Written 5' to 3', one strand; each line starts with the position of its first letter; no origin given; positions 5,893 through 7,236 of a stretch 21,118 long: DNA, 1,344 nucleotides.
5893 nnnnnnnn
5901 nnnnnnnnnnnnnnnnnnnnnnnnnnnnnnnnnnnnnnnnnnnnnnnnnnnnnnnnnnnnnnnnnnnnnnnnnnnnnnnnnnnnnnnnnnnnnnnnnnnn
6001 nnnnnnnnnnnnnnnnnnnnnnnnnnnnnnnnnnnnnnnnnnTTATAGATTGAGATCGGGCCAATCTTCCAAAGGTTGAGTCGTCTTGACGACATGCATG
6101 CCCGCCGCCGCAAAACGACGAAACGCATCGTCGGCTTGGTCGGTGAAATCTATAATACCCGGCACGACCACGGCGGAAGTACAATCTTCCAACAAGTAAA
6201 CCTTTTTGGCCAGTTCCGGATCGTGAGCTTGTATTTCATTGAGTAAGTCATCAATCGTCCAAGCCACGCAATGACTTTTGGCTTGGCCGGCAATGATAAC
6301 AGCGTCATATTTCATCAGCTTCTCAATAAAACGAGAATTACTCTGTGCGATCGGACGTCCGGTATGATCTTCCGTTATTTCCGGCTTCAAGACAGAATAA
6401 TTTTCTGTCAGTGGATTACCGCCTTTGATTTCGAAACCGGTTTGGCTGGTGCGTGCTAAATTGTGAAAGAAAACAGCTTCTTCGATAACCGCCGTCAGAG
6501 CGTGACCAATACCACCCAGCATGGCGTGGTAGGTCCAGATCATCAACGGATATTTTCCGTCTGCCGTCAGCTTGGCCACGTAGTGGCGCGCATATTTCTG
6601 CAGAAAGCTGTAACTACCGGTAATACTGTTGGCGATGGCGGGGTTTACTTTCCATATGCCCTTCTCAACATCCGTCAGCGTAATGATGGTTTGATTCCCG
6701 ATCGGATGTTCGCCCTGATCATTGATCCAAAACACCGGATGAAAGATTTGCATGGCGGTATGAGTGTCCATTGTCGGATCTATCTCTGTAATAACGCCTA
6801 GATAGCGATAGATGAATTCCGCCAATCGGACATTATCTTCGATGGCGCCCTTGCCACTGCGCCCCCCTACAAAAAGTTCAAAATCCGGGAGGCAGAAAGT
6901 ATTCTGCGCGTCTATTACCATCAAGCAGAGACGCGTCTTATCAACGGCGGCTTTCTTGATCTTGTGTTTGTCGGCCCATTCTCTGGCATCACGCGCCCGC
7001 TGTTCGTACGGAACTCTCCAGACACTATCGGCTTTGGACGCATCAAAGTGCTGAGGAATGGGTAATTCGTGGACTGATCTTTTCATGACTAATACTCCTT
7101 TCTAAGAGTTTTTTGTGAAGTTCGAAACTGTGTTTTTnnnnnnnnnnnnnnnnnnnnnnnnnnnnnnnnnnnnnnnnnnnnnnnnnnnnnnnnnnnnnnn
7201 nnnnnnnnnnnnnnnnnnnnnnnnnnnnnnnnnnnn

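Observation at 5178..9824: TerY-P-like triad (PP2C phosphatase, ZnR/beta-propeller Ser/Thr kinase, standalone vWA) with an embedded giant nicotinamidase-family amidase, inside an NrtR-associated NAD salvage cluster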

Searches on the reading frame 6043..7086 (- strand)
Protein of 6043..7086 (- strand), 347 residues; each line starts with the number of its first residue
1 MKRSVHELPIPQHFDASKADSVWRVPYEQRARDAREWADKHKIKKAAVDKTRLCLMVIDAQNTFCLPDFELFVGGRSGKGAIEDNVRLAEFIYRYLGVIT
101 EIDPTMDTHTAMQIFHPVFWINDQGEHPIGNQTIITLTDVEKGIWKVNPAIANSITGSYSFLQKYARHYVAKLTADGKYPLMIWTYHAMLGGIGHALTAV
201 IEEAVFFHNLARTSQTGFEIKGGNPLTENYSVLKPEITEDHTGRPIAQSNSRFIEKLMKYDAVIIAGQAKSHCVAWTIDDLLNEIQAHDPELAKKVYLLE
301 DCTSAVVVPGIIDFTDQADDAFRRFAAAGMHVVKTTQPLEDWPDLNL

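Call 3: search_protein_families(library=pfam, proteins=[window:6043-7086:-], max_evalue=0.01)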
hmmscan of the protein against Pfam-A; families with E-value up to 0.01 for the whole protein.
window:6043-7086:- (347 aa): 0 families

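Call 6: search_protein_families(library=padloc, proteins=[window:6043-7086:-], max_evalue=0.01)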
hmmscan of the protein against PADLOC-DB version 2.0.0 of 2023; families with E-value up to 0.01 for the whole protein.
window:6043-7086:- (347 aa): 0 families

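Call 7: search_protein_families(library=ncbifam, proteins=[window:6043-7086:-], max_evalue=0.01)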
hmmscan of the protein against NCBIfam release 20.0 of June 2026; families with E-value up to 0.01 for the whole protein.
window:6043-7086:- (347 aa): 0 families

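Call 8: search_solved_structures(query=window:6043-7086:-, max_evalue=10, show_alignments=2)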
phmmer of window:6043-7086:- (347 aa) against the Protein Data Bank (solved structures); distinct sequences matched with E-value up to 10: 1.
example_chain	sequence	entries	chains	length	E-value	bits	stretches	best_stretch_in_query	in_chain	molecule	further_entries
2clt_A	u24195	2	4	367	0.61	12.3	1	145-223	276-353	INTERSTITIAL COLLAGENASE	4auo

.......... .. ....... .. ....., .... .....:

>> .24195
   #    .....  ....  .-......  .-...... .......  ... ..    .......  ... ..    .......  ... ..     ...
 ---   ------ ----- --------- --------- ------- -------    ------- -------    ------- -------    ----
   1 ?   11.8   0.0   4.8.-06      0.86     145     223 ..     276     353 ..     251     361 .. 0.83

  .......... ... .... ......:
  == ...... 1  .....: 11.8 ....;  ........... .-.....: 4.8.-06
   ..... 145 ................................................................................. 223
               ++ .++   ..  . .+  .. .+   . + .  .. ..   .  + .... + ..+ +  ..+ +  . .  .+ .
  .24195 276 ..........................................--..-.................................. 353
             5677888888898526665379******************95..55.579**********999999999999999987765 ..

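Call 10: find_homologous_proteins(query=window:6043-7086:-, max_evalue=0.001)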
Query window:6043-7086:- (347 aa): 8000 proteins with E <= 0.001 among 8000 candidates; the best 120 are listed.
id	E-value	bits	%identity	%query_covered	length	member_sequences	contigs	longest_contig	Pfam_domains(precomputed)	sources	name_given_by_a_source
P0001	2.4e-237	805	100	100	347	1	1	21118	-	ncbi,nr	ncbi:MAG: isochorismatase [Candidatus Komeilibacteria bacterium]|nr:isochorismatase [Candidatus Kome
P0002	3.6e-175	600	73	98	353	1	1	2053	-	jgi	-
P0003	2.6e-172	591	73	98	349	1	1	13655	-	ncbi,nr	ncbi:MAG: isochorismatase [Leptolyngbyaceae cyanobacterium bins.59]|nr:isochorismatase [Leptolyngbya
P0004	6.2e-172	589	71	100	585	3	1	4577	-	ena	-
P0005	1.2e-170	585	73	100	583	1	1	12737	-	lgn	-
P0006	2.1e-170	584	71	100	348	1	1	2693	-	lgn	-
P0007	2.8e-170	584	71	100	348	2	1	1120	-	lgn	-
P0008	6.1e-170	583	70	100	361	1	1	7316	-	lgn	-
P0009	6.5e-170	583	71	98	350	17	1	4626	-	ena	-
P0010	7.0e-170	583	70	99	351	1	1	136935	-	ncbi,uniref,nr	ncbi:isochorismatase [Leptolyngbya sp. 'hensonii']|uniref:isochorismatase n=1 Tax=Leptolyngbya sp. '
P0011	1.6e-169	582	74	98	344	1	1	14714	-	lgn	-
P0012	4.0e-169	580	68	100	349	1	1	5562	-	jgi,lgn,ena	-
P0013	4.7e-169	580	71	98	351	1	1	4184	-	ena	-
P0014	7.3e-169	579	72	100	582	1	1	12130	-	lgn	-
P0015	3.3e-168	577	72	98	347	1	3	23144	-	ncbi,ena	-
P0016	4.7e-168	577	71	100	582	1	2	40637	-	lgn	-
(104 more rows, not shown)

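Call 13: find_related_loci(query=window:6043-7086:-, collection=genome_contigs, flank=10000)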
Query window:6043-7086:- (347 aa) in genome_contigs; peptide patterns used: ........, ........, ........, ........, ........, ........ (x = any residue, [..] = any of these).
447 stretches matched a pattern; 389 encode a relative of the query (tblastn E <= 1e-3); the best 80 are kept; 80 distinct loci.
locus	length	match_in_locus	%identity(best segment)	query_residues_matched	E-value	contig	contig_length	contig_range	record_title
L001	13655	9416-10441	73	7-347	3e-177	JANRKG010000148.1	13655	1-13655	MAG: Leptolyngbyaceae cyanobacterium bins.59 k141_4766985, whole genome shotgun sequence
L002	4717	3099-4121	72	8-347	8e-178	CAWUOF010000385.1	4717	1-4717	MAG: uncultured bacterium isolate SRR1522964_concoct_30_1705335406 genome assembly, contig: ERZ11849542.5023, whole geno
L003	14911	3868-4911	71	1-347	4e-173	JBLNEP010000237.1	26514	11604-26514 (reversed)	MAG: Actinomycetota bacterium isolate MAG69 PRJNA853613_bin2_renamed_236, whole genome shotgun sequence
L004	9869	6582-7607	72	7-347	3e-172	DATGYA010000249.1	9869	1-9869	MAG TPA_asm: Kamptonema sp. isolate SMAG_U10623 k141_283231, whole genome shotgun sequence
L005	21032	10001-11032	69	4-347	2e-171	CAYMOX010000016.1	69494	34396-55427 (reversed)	MAG TPA_asm: uncultured bacterium isolate binchicken_co58_177 genome assembly, contig: NODE_300_length_69494_cov_22.9507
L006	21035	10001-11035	72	3-347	1e-171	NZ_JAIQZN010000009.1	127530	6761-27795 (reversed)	Argonema antarcticum A004/B2 NODE_31_length_127530_cov_13.291904, whole genome shotgun sequence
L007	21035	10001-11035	71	3-347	1e-171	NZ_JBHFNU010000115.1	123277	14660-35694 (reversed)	Aerosakkonema sp. BLCC-F183 bin1.fa-115, whole genome shotgun sequence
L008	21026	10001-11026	71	7-347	5e-171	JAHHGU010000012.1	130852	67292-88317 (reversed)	MAG: Aphanothece sp. CMT-3BRIN-NPC111 scaffold_45_c1, whole genome shotgun sequence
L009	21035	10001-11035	70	2-347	5e-171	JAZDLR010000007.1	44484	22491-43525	MAG: Candidatus Komeilibacteria bacterium isolate MEGAHIT-group-0.611 k141_7610104, whole genome shotgun sequence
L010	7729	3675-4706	71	4-347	1e-170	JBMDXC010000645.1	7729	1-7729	MAG: Candidatus Entotheonellaceae bacterium isolate FBaNitSoil1_14 FBaNitSoil1_contig645, whole genome shotgun sequence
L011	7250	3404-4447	69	1-347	1e-170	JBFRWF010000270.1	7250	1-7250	MAG: Xenococcaceae cyanobacterium isolate 08_in_wi_poop_bin.1 08InWiPooB1_c_000001560262, whole genome shotgun sequence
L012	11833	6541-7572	70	4-347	3e-170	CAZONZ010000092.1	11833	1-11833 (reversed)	MAG TPA_asm: uncultured bacterium isolate SRP128890_co1_79 genome assembly, contig: NODE_8057_length_11833_cov_10.316353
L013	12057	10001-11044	69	1-347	4e-170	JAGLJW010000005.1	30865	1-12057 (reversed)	MAG: Candidatus Parcubacteria bacterium isolate RS_3_8 ROV157_3.bin.8.fa_5, whole genome shotgun sequence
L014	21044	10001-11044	69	1-347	8e-170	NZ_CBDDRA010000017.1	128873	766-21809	Tumidithrix helvetica PCC 7403 NODE_0017, whole genome shotgun sequence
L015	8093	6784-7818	70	4-347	1e-169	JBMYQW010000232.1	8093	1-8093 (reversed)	MAG: Spirulinaceae cyanobacterium isolate ME_XS_2305_bin_12 ME_XS_2305_bin_12_232, whole genome shotgun sequence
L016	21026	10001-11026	70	7-347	3e-169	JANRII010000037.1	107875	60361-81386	MAG: Pseudanabaenaceae cyanobacterium bins.39 k141_5316120, whole genome shotgun sequence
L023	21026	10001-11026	70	7-347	2e-168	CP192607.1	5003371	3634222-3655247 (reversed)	MAG: Pseudanabaena sp. BL-A-41 isolate Passages #2 and #5 chromosome, complete genome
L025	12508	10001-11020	70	7-345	1e-167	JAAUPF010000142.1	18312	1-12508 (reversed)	MAG: Richelia sp. CSU_2_1 NODE_825_length_18312_cov_7.16101, whole genome shotgun sequence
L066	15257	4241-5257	69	4-342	2e-165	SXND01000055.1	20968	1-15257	MAG: Proteobacteria bacterium isolate F1-120-MAGs186 F1-120__c111820, whole genome shotgun sequence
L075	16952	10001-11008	69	7-342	9e-165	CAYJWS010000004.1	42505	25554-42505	MAG TPA_asm: uncultured Gammaproteobacteria bacterium isolate ERP125453_co1_494 genome assembly, contig: NODE_674_length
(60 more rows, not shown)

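Call 36: search_protein_representatives(protein=window:6043-7086:-)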
Query: 347 residues. Proteins with E-value up to 0.001 (for the whole library): 2252; up to 1e-10: 1483; up to 1e-30: 321. The best 150 are listed.
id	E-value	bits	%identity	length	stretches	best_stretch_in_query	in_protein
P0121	1.1e-131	455.4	58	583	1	7-347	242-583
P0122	1.0e-126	439.1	58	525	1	6-336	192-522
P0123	9.3e-124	429.3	57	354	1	6-346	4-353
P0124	1.4e-120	418.9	54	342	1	7-346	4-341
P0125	8.5e-105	367.0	51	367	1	6-343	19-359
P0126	2.4e-100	352.4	61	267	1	88-344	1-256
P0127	2.6e-98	345.7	50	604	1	5-345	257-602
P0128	5.2e-98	344.7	47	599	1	3-342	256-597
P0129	1.8e-93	329.8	45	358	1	6-345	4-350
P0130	1.9e-89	316.6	47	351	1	6-346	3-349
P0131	2.3e-88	313.0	46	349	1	7-345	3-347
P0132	2.3e-87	309.7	46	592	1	6-346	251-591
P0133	2.2e-86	306.5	48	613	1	7-345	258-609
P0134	6.9e-84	298.2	48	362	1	17-345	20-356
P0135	1.8e-83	296.8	46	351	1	7-335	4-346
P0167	7.3e-72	258.7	50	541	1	97-339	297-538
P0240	1.0e-52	195.7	34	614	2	68-307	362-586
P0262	3.0e-46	174.5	42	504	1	23-249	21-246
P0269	3.1e-45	171.1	32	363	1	7-345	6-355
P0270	6.8e-45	170.0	34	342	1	19-345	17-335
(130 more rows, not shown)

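Call 41: search_solved_structures(query=A1, max_evalue=10, show_alignments=2)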
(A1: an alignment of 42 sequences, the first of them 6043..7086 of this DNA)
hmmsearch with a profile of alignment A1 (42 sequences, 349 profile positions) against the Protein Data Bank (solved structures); distinct sequences matched with E-value up to 10: 1.
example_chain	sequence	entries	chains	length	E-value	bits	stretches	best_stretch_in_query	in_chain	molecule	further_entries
8u2v_A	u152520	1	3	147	0.83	11.7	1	41-96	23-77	Methylglyoxal synthase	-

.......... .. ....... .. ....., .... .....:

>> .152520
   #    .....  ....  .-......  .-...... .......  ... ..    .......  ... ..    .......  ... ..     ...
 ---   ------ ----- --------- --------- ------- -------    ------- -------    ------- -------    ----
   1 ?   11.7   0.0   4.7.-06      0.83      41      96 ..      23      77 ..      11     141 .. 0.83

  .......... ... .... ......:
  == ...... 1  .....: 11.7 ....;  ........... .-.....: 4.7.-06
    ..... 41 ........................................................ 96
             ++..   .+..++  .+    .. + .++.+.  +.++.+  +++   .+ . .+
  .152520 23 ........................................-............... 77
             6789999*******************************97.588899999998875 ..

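Call 48: predict_structure(alignment_id=A1)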
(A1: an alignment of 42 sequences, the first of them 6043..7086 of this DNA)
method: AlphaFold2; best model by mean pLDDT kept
length: 347 residues; sequences in the alignment: 42
mean_pLDDT: 84.6   pTM: 0.86
mean pLDDT of the five models: 84.6, 80.9, 80.7, 77.0, 75.6
residues with pLDDT >= 90: 156; 70-90: 148; 50-70: 39; < 50: 4
segments of 3 or more residues with pLDDT < 50: 190-192
pLDDT, mean of each block of 10 residues (from residue 1): 79 93 92 98 96 91 69 63 91 97 80 85 92 89 94 85 92 81 67 70 96 87 66 79 82 83 85 73 85 92 77 80 91 92 91
secondary structure, 60 per line:
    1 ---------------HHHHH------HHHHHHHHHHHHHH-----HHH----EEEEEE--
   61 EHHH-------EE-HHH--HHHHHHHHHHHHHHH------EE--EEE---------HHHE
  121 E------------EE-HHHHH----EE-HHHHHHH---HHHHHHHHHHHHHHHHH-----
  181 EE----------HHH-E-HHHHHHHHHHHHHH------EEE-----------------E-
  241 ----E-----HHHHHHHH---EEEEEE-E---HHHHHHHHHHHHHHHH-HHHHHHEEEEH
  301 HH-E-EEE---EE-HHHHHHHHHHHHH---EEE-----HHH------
elements in order: H16-20 H27-40 E53-58 H80-94 E105-107 H137-141 H149-155 H159-175 H199-212 E219-221 H251-258 E262-267 H273-288 H290-295 E296-299 E306-308 H315-327 E331-333

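Call 50: search_protein_families(library=pfam, proteins=[P0004, P0121, P0122, P0127, P0133, P0240, P0262, P0167, P0269, P0270], max_evalue=0.01)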
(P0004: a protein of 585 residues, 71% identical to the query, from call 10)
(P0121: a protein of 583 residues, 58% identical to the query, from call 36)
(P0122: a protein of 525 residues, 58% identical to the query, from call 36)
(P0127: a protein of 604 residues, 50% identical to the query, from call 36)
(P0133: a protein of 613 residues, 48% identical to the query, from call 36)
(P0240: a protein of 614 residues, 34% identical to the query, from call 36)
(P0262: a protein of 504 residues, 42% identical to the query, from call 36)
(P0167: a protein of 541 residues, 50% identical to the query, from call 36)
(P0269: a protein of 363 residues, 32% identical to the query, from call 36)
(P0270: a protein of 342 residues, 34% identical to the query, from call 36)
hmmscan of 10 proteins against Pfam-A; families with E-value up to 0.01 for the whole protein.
P0004 (585 aa): 0 families

P0121 (583 aa): 0 families

P0122 (525 aa): 0 families

P0127 (604 aa): 1 family
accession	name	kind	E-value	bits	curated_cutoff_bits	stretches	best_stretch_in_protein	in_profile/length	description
PF00857.26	Isochorismatase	-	9.5e-06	26.2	27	0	307-405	2-97/175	Isochorismatase domain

P0133 (613 aa): 0 families

P0240 (614 aa): 2 families
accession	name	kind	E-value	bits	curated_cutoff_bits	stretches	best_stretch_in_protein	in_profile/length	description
PF00857.26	Isochorismatase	-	8.7e-11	42.7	27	0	355-420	2-68/175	Isochorismatase domain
PF18907.5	DUF5662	-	0.0026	17.8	27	0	395-422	69-96/156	Family of unknown function (DUF5662)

P0262 (504 aa): 0 families

P0167 (541 aa): 0 families

P0269 (363 aa): 0 families

P0270 (342 aa): 0 families

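Call 51: fold_search(model_id=the predicted structure, library=pdb)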
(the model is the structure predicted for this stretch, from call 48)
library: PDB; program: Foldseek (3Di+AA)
matches with E <= 10: 679; with E <= 0.001: 79
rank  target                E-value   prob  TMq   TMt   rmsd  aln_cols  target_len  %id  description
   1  2wta                  2.2e-09  1.00  0.47  0.73   4.6       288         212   17  Acinetobacter baumanii nicotinamidase pyrazinamidease (released 2009-11-10)
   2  2wt9_B                3.0e-08  1.00  0.48  0.76   4.3       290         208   18  Acinetobacter baumanii nicotinamidase pyrazinamidease (released 2009-11-10)
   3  2wt9_A                3.6e-08  1.00  0.48  0.77   4.3       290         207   18  Acinetobacter baumanii nicotinamidase pyrazinamidease (released 2009-11-10)
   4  9u8m                  1.1e-07  1.00  0.43  0.46  14.3       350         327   14  Drosophila melanogaster Nicotinamidase in Complex with Inhibitor CN2 (released 2025-09-03)
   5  3v8e_A                2.8e-07  1.00  0.48  0.73   5.6       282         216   20  Crystal structure of the yeast nicotinamidase Pnc1p bound to the inhibitor nicotinaldehyde (released 2012-01-25)
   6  2h0r_A                4.5e-07  1.00  0.47  0.72   5.5       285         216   20  Structure of the Yeast Nicotinamidase Pnc1p (released 2007-03-27)
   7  1ilw                  2.5e-06  1.00  0.38  0.68   6.6       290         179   15  Crystal Structure of Pyrazinamidase/Nicotinamidase of Pyrococcus horikoshii (released 2001-12-12)
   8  3kl2_E                4.3e-06  1.00  0.35  0.55   8.5       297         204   14  Crystal structure of a putative isochorismatase from Streptomyces avermitilis (released 2009-11-24)
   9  3kl2_B                6.5e-06  1.00  0.35  0.56   8.4       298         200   14  Crystal structure of a putative isochorismatase from Streptomyces avermitilis (released 2009-11-24)
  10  3pl1                  6.9e-06  1.00  0.42  0.73   7.0       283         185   16  Determination of the crystal structure of the pyrazinamidase from M.tuberculosis : a structure-function analysis for pre (released 2011-01-12)
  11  3kl2_A                1.0e-05  1.00  0.35  0.56   8.4       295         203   14  Crystal structure of a putative isochorismatase from Streptomyces avermitilis (released 2009-11-24)
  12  3eef_A                1.5e-05  1.00  0.37  0.69   6.4       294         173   16  Crystal structure of N-carbamoylsarcosine amidase from thermoplasma acidophilum (released 2008-09-16)
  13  3kl2_F                1.5e-05  1.00  0.37  0.58   7.2       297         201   13  Crystal structure of a putative isochorismatase from Streptomyces avermitilis (released 2009-11-24)
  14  6azs_A                1.6e-05  1.00  0.39  0.57   6.6       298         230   11  Structural and biochemical characterization of a non-canonical biuret hydrolase (BiuH) from the cyanuric acid cataboli (released 2018-02-21)
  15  3kl2_I                2.3e-05  1.00  0.38  0.61   7.1       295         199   14  Crystal structure of a putative isochorismatase from Streptomyces avermitilis (released 2009-11-24)
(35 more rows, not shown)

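Call 53: find_encoding_contigs(protein=P0016, flank=10000, max_places=3)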
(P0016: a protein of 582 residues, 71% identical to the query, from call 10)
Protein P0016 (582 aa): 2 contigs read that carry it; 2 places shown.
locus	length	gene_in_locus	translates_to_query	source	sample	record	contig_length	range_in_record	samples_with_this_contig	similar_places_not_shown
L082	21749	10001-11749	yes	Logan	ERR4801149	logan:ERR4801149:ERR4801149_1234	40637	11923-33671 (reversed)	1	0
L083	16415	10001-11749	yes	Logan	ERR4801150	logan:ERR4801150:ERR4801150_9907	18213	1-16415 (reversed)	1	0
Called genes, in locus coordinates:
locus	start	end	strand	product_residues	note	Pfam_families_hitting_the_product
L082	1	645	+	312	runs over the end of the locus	PF01972:SDH_protease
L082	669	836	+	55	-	-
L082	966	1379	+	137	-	-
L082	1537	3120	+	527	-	PF06689:zf-C4_ClpX (faint), PF00493:MCM, PF00158:Sigma54_activat (weak), PF00004:AAA, PF07724:AAA_2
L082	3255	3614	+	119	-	PF11333:DUF3135 (weak)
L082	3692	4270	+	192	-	PF01928:CYTH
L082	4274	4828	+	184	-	PF02659:Mntp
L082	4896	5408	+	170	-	PF00293:NUDIX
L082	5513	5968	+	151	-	-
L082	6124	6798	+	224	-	PF00293:NUDIX, PF19368:WHD_AraR, PF21906:WHD_NrtR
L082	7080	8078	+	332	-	PF13672:PP2C_2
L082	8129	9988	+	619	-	-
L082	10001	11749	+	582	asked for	-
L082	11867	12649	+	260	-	-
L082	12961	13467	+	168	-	PF02464:CinA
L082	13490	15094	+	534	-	-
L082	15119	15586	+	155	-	PF15538:Ntox46 (weak)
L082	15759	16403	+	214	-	-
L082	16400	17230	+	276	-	-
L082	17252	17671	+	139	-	-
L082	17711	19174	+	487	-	PF04095:NAPRTase (weak)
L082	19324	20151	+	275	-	PF04055:Radical_SAM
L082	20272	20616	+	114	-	-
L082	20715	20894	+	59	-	-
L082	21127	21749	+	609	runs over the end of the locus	PF00004:AAA, PF07724:AAA_2, PF10431:ClpB_D2-small (faint)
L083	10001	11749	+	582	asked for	-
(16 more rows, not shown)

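Call 58: search_protein_families(library=pfam, proteins=[L016:4718-5536:+, L016:9168-9767:+, L025:9053-9835:-, L023:3060-3788:-, L023:12286-13890:-, L004:2921-4465:-, L082:13490-15094:+, L082:17711-19174:+, L082:5513-5968:+], max_evalue=0.01)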
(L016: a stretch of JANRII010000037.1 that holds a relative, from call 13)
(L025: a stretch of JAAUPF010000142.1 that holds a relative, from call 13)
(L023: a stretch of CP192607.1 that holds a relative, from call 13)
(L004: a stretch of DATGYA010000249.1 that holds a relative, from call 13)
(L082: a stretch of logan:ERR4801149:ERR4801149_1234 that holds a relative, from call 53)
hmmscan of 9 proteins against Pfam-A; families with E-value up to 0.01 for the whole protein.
L016:4718-5536:+ (273 aa): 1 family
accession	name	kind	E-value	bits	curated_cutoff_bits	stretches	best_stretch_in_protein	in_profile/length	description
PF03747.19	ADP_ribosyl_GH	-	3.1e-38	132.5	26.2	1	14-242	2-283/287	ADP-ribosylglycohydrolase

L016:9168-9767:+ (200 aa): 0 families

L025:9053-9835:- (261 aa): 1 family
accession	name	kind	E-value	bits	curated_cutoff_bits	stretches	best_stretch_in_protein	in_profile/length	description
PF09335.16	VTT_dom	-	5.7e-30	104.7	33.9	1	91-208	1-122/123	VTT domain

L023:3060-3788:- (243 aa): 1 family
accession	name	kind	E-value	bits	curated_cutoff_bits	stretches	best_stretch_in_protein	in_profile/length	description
PF13482.12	RNase_H_2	-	1.5e-05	25.4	22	1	62-204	26-164/165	RNase_H superfamily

L023:12286-13890:- (535 aa): 2 families
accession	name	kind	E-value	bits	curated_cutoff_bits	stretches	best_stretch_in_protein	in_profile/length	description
PF03209.21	PUCC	-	3.2e-112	375.9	21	1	88-517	2-400/401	PUCC protein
PF07690.21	MFS_1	-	1.5e-17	64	33.4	2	173-469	83-346/347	Major Facilitator Superfamily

L004:2921-4465:- (515 aa): 18 families
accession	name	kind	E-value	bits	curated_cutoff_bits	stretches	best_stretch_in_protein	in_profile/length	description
PF07992.20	Pyr_redox_2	-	8.2e-61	206.4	26.1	1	43-358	1-287/291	Pyridine nucleotide-disulphide oxidoreductase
PF02852.28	Pyr_redox_dim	-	4.4e-29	101.3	25.3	1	382-490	1-109/110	Pyridine nucleotide-disulphide oxidoreductase, dimerisation domain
PF00070.33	Pyr_redox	-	3.6e-22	79.1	22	1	211-284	1-74/82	Pyridine nucleotide-disulphide oxidoreductase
PF01134.28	GIDA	-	2.3e-10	40.6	22.1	1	45-117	2-72/391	Glucose inhibited division protein A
PF13738.12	Pyr_redox_3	-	8.5e-09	35.5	30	1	162-346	115-305/305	Pyridine nucleotide-disulphide oxidoreductase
PF01262.27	AlaDh_PNT_C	-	4.3e-06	26.8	23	1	44-73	30-59/214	Alanine dehydrogenase/PNT, C-terminal domain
PF02826.25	2-Hacid_dh_C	-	6.3e-06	26.1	25.1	1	208-246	35-73/178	D-isomer specific 2-hydroxyacid dehydrogenase, NAD binding domain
PF13450.12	NAD_binding_8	-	6.9e-06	26.7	21.9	0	47-80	1-35/68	NAD(P)-binding Rossmann-like domain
PF01266.30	DAO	-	8.6e-06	25.9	27.9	0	45-77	2-35/353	FAD dependent oxidoreductase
PF03486.20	HI0933_like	-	1.2e-05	25.3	50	1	44-74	2-32/244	HI0933-like protein Rossmann domain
PF12831.13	FAD_oxidored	-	2.6e-05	24.1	27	1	45-78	2-36/416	FAD dependent oxidoreductase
PF05834.18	Lycopene_cycl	-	0.00033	20.3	23.4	0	212-241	2-33/380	Lycopene cyclase protein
PF01494.25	FAD_binding_3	-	0.00048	19.9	22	0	213-242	5-34/349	FAD binding domain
PF02737.24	3HCDH_N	-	0.00065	20.1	22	0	212-260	2-50/180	3-hydroxyacyl-CoA dehydrogenase, NAD binding domain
PF13478.12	XdhC_C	-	0.0034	18.3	29.7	0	212-302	1-65/125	XdhC Rossmann domain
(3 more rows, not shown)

L082:13490-15094:+ (534 aa): 0 families

L082:17711-19174:+ (487 aa): 1 family
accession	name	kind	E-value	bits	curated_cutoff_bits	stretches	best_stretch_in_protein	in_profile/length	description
PF04095.22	NAPRTase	-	4.2e-06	27.1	20.8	1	229-379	47-193/239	Nicotinate phosphoribosyltransferase (NAPRTase) family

L082:5513-5968:+ (151 aa): 0 families
